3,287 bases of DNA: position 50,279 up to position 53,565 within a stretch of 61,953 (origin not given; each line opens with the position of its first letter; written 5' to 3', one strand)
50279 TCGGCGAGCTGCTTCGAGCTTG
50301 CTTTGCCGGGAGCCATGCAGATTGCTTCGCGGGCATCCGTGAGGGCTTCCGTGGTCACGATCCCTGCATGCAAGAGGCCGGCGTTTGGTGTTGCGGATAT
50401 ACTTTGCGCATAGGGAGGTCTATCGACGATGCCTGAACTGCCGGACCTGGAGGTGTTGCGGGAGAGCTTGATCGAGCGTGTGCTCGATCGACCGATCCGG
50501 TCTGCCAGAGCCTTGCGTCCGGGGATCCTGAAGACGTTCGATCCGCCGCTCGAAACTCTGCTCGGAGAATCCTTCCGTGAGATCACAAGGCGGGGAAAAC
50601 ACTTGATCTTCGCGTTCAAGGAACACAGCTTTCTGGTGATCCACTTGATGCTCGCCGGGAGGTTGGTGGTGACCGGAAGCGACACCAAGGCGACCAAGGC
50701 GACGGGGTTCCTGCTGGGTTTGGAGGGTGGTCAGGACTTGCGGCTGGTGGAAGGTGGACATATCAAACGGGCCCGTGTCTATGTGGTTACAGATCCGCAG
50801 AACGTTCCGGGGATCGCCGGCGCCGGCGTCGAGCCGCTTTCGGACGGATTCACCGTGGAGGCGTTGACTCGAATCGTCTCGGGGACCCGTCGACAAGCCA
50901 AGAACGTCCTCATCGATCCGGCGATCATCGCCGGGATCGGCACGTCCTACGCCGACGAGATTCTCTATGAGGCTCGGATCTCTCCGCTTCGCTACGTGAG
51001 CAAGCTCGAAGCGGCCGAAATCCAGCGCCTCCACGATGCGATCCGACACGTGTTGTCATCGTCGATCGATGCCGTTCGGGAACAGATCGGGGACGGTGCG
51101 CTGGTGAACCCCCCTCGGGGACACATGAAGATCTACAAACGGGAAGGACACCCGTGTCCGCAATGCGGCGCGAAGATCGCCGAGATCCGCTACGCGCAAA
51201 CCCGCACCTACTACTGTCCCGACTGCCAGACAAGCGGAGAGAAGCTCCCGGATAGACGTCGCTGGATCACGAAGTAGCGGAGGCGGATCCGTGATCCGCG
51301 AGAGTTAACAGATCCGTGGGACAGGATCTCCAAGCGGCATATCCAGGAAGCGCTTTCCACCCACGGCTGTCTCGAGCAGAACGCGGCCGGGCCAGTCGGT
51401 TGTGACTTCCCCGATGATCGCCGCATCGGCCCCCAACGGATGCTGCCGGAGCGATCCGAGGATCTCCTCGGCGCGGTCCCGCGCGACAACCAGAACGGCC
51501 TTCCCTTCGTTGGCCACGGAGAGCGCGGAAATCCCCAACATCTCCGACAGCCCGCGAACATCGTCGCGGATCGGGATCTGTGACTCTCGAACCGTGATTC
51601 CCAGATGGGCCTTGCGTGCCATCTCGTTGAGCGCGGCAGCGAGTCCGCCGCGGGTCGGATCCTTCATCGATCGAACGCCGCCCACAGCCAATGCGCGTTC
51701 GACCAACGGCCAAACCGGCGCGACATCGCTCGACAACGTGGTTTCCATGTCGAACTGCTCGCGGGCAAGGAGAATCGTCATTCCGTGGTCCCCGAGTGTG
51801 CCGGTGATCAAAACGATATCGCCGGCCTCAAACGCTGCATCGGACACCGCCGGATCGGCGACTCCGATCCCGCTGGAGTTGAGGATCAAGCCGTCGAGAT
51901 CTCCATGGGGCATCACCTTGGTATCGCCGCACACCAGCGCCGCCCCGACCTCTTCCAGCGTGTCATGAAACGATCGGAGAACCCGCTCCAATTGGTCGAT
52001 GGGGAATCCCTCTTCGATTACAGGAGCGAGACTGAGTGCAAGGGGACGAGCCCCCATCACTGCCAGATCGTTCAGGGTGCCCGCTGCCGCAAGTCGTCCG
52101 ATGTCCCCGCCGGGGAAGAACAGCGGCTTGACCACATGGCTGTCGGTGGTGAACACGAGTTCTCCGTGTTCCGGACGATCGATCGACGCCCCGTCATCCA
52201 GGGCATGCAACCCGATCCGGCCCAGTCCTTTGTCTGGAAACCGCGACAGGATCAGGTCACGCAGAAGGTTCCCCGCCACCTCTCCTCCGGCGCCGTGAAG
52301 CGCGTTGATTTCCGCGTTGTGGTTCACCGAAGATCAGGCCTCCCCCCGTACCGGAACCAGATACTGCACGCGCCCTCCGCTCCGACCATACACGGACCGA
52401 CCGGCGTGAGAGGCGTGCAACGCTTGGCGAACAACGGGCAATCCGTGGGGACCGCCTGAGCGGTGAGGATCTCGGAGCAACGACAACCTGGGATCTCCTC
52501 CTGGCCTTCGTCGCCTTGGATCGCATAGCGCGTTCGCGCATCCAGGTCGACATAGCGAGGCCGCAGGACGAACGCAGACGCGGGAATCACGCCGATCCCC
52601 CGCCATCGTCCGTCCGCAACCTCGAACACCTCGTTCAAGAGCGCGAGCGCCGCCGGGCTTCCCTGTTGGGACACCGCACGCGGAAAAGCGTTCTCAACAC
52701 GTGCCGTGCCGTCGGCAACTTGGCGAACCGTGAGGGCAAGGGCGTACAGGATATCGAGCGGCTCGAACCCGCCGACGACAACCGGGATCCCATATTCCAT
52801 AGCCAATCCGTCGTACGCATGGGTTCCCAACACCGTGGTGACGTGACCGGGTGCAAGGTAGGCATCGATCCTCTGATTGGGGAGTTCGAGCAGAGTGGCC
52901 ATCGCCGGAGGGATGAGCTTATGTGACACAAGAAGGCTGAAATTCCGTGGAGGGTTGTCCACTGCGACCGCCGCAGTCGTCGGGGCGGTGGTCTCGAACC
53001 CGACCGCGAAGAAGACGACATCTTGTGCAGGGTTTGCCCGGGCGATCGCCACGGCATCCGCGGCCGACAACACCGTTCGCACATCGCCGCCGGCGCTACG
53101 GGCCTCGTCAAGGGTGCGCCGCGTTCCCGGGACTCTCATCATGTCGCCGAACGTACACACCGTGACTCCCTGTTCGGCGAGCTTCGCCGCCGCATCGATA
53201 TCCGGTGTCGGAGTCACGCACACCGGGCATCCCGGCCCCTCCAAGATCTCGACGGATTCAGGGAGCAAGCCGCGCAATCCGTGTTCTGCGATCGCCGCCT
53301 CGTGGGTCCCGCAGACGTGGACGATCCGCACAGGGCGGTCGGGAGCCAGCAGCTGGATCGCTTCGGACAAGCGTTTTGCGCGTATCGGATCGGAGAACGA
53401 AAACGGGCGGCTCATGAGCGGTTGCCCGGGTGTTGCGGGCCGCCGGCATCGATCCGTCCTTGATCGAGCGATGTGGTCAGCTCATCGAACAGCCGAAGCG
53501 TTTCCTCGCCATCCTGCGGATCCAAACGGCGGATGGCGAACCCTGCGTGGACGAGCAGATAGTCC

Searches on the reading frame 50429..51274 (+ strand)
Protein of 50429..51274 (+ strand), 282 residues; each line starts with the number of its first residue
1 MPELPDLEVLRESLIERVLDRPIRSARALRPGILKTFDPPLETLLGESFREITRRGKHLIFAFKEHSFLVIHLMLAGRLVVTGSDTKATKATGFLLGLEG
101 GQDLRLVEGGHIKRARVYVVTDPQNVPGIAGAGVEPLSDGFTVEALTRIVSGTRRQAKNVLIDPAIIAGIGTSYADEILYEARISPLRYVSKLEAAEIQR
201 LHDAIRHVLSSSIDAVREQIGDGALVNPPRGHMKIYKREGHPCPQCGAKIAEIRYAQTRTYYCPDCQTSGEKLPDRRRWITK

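Call 10: search_protein_families(library=pfam, proteins=[window:50429-51274:+], max_evalue=0.01)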
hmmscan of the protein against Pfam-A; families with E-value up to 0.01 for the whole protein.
window:50429-51274:+ (282 aa): 6 families
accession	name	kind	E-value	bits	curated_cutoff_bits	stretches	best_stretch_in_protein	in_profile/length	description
PF06831.19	H2TH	-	1.9e-19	69.9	34.7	1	133-215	2-84/93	Formamidopyrimidine-DNA glycosylase H2TH domain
PF01149.29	Fapy_DNA_glyco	-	5.5e-19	69.4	25.5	1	1-107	1-109/117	Formamidopyrimidine-DNA glycosylase N-terminal domain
PF06827.20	zf-FPG_IleRS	-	7.9e-06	26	21.3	1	240-267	1-28/30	Zinc finger found in FPG and IleRS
PF00416.27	Ribosomal_S13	-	0.00096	20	31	1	157-214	10-67/128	Ribosomal protein S13/S18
PF13453.11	Zn_ribbon_TFIIB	-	0.004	17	22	1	243-266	2-25/41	Transcription factor zinc-finger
PF24458.1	DUF7573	-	0.0072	16.7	30.2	0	239-267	10-37/39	Domain of unknown function (DUF7573)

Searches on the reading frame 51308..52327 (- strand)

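Call 10: search_protein_families(library=pfam, proteins=[window:51308-52327:-], max_evalue=0.01)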
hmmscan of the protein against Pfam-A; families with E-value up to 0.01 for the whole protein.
window:51308-52327:- (340 aa): 3 families
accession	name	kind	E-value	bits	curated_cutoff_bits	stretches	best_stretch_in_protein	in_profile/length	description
PF02769.27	AIRS_C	-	4e-28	99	23.1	1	167-316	1-153/156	AIR synthase related protein, C-terminal domain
PF00586.29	AIRS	-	3.1e-23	82.7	24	1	44-156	2-111/112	AIR synthase related protein, N-terminal domain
PF22640.1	ManC_GMP_beta-helix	-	0.0071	16.7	27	0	263-289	22-48/55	MannoseP isomerase/GMP-like beta-helix domain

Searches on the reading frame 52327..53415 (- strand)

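Call 10: search_protein_families(library=pfam, proteins=[window:52327-53415:-], max_evalue=0.01)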
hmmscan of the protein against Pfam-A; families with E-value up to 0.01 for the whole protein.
window:52327-53415:- (363 aa): 1 family
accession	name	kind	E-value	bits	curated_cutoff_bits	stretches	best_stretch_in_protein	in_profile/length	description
PF01924.21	HypD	-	5.4e-135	450.5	25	1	13-357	3-351/351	Hydrogenase formation hypA family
